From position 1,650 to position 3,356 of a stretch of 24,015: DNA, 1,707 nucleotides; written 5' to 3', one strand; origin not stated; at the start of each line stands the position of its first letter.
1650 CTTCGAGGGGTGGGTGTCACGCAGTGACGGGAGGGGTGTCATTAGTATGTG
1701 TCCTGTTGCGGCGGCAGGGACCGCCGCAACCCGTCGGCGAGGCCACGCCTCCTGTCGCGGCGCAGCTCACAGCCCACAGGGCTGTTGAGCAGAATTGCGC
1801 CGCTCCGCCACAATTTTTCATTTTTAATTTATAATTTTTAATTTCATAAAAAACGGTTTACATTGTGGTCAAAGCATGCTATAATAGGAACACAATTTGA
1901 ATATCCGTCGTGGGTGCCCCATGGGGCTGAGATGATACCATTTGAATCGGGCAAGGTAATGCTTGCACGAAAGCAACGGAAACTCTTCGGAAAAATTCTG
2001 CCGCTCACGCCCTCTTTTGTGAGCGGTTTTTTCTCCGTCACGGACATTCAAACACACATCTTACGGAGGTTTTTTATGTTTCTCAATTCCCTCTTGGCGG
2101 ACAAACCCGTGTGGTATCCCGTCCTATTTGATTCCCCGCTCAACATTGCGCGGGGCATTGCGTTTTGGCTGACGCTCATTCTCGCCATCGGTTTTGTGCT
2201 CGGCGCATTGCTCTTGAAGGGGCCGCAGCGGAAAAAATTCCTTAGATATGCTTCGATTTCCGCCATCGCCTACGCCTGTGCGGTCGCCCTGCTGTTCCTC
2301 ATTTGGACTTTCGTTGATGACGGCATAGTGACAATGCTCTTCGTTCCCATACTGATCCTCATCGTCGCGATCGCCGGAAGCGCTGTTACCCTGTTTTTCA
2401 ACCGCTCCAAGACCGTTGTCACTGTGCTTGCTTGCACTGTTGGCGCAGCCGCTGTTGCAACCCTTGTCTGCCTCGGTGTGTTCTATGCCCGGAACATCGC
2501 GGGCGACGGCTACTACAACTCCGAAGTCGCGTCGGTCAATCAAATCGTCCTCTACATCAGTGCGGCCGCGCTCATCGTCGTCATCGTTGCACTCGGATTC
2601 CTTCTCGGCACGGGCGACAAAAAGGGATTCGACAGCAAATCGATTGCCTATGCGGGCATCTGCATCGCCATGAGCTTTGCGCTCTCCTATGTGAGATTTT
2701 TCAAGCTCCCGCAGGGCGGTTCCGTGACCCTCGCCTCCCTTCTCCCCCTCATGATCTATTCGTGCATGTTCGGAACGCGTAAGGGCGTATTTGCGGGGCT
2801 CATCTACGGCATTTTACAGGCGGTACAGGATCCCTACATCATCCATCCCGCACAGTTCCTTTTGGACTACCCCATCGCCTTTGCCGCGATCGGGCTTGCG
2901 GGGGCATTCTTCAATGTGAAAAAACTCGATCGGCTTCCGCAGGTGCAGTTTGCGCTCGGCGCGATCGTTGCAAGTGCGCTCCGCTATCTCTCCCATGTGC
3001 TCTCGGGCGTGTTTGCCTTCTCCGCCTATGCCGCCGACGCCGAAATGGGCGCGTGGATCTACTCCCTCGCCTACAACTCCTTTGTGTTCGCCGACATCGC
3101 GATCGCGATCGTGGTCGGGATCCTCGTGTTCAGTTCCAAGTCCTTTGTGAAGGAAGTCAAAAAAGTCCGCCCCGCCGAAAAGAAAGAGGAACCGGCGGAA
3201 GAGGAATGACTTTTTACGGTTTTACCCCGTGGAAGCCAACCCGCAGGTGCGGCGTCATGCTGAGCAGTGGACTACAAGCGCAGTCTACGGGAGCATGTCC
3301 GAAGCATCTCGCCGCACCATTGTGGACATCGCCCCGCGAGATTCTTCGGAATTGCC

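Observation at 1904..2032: TPP riboswitch with altered pyrophosphate-sensing helix: candidate changed ligand specificity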

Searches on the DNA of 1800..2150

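Call 3: search_rna_families(source=window, start=1800, end=2150, threshold=evalue, max_evalue=10, show_alignments=6)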
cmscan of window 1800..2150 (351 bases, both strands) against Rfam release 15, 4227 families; matches with E-value up to 10: 2.
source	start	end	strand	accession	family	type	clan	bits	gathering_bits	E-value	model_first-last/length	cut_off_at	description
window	1900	1991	+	RF00059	TPP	Cis-reg; riboswitch;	-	43.5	54.3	1.8e-07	1-105/105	no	TPP riboswitch aptamer (THI element)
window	1997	2077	+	RF02837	anti-hemB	Gene; sRNA;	-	15.8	49.5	0.28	1-81/81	no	Burkholderia RNA 7 (anti-hemB)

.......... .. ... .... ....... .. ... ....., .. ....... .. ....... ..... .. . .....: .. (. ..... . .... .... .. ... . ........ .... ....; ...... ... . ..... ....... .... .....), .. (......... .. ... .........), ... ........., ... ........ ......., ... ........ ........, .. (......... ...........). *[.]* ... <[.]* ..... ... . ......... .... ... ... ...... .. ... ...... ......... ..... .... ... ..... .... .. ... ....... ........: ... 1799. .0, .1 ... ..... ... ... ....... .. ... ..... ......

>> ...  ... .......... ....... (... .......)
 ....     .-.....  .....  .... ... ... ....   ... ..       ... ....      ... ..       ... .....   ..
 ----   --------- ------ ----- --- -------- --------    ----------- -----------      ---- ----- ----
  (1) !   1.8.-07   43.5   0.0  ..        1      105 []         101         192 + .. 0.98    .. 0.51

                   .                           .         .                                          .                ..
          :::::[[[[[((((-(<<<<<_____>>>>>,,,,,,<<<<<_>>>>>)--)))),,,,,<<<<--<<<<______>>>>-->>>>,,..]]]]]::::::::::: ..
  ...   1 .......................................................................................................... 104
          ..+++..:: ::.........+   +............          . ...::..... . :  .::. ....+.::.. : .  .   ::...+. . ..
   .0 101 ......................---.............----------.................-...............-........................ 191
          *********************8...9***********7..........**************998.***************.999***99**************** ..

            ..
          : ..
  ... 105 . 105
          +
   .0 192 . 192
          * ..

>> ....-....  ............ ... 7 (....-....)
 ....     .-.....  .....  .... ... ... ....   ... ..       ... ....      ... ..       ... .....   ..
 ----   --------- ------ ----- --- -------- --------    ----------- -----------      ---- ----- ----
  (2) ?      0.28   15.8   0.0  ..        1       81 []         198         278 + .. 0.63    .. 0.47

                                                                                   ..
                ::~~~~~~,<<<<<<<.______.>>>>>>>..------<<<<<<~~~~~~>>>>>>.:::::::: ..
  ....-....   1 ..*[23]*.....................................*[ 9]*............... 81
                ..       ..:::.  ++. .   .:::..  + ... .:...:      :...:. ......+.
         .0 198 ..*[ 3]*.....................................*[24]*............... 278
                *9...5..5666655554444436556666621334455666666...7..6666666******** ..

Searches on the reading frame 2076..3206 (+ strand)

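Call 9: search_protein_families(library=pfam, proteins=[window:2076-3206:+], max_evalue=0.01)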
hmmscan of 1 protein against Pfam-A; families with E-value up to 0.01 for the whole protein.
window:2076-3206:+ (377 aa): 2 families
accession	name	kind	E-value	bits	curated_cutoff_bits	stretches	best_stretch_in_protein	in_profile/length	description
PF09515.15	Thia_YuaJ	-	9e-41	140.3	25.8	1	191-353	2-171/177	Thiamine transporter protein (Thia_YuaJ)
PF12822.12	ECF_trnsprt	-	5.7e-06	26.9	30.7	1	188-347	1-162/169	ECF transporter, substrate-specific component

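Call 10: search_protein_families(library=ncbifam, proteins=[window:2076-3206:+], max_evalue=0.01)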
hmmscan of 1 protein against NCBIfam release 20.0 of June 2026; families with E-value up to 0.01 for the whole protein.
window:2076-3206:+ (377 aa): 1 family
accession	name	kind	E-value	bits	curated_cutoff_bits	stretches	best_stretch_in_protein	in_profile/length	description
TIGR02357.1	ECF_ThiT_YuaJ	equivalog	1.9e-35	122.4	108.45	1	190-357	4-179/183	energy-coupled thiamine transporter ThiT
